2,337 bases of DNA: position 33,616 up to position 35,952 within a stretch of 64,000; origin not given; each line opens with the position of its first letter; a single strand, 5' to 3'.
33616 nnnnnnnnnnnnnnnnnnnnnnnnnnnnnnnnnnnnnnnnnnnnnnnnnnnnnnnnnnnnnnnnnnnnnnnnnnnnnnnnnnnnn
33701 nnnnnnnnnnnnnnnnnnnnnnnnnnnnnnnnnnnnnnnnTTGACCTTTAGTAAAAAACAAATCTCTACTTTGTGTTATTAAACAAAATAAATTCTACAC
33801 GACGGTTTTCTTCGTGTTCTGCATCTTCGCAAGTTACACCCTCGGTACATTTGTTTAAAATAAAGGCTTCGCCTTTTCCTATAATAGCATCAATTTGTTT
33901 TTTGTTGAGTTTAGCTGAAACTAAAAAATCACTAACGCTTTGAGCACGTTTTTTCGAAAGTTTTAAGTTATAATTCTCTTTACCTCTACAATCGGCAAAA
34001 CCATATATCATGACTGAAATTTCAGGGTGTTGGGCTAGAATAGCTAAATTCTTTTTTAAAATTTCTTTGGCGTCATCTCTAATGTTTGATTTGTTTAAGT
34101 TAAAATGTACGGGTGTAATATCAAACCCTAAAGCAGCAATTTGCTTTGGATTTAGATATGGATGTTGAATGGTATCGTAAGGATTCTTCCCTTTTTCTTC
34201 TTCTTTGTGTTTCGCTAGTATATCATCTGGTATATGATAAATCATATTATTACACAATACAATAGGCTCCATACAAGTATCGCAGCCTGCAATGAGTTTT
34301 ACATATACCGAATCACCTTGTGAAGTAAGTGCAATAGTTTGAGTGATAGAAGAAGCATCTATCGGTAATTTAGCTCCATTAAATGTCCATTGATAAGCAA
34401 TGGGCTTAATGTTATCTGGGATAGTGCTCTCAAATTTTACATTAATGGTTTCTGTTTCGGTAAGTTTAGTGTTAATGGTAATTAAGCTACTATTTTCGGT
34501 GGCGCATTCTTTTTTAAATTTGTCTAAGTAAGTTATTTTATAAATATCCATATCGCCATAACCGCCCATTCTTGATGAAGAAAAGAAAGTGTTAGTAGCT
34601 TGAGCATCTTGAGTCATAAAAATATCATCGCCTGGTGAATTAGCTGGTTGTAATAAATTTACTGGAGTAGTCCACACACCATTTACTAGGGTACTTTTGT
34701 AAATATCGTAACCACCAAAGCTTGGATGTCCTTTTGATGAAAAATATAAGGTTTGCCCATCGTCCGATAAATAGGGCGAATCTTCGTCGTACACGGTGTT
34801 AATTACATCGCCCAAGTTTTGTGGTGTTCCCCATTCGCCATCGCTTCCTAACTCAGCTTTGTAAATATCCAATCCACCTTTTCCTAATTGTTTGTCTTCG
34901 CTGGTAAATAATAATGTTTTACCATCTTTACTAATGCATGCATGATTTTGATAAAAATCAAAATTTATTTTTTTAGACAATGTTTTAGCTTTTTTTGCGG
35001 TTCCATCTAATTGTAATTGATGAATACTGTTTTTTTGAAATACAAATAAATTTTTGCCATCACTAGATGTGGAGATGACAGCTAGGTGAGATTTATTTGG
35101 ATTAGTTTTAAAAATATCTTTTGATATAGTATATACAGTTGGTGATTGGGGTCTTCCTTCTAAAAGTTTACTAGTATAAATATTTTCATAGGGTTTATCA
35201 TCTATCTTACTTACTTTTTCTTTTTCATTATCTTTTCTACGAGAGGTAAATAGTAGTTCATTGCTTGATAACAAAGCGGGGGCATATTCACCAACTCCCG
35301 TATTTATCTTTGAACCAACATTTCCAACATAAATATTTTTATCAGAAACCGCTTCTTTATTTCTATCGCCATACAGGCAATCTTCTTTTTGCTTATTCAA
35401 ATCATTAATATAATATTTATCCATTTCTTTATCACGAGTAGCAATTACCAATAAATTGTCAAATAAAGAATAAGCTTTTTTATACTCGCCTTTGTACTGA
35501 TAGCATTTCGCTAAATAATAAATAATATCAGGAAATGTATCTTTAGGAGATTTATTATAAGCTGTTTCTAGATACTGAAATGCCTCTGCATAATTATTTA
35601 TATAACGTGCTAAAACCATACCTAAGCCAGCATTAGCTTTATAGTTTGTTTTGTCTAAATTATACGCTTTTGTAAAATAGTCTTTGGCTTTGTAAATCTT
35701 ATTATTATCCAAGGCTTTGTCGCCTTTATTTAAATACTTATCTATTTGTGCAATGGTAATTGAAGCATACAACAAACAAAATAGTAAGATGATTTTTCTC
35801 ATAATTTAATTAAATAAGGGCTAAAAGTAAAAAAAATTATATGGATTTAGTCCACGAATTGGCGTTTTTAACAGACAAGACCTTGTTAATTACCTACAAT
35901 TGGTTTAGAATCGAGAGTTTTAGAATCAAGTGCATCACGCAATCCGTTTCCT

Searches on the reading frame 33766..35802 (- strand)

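Call 87: search_protein_families(library=pfam, proteins=[window:33766-35802:-], max_evalue=0.001)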
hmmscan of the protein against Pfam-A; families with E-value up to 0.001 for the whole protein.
window:33766-35802:- (678 aa): 5 families
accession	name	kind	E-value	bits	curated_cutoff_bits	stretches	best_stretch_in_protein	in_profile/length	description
PF00691.25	OmpA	-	1.8e-15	57.5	27.2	1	567-651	2-87/98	OmpA family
PF07676.18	PD40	-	1.2e-13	51.1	20.9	1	330-368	1-37/38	WD40-like Beta Propeller Repeat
PF14559.12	TPR_19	-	5.6e-08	33.4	25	1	70-122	6-56/68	Tetratricopeptide repeat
PF07719.23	TPR_2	-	7.5e-06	26.1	27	0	92-120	2-30/34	Tetratricopeptide repeat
PF13176.12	TPR_7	-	0.00045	20.5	27.9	0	97-125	5-33/36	Tetratricopeptide repeat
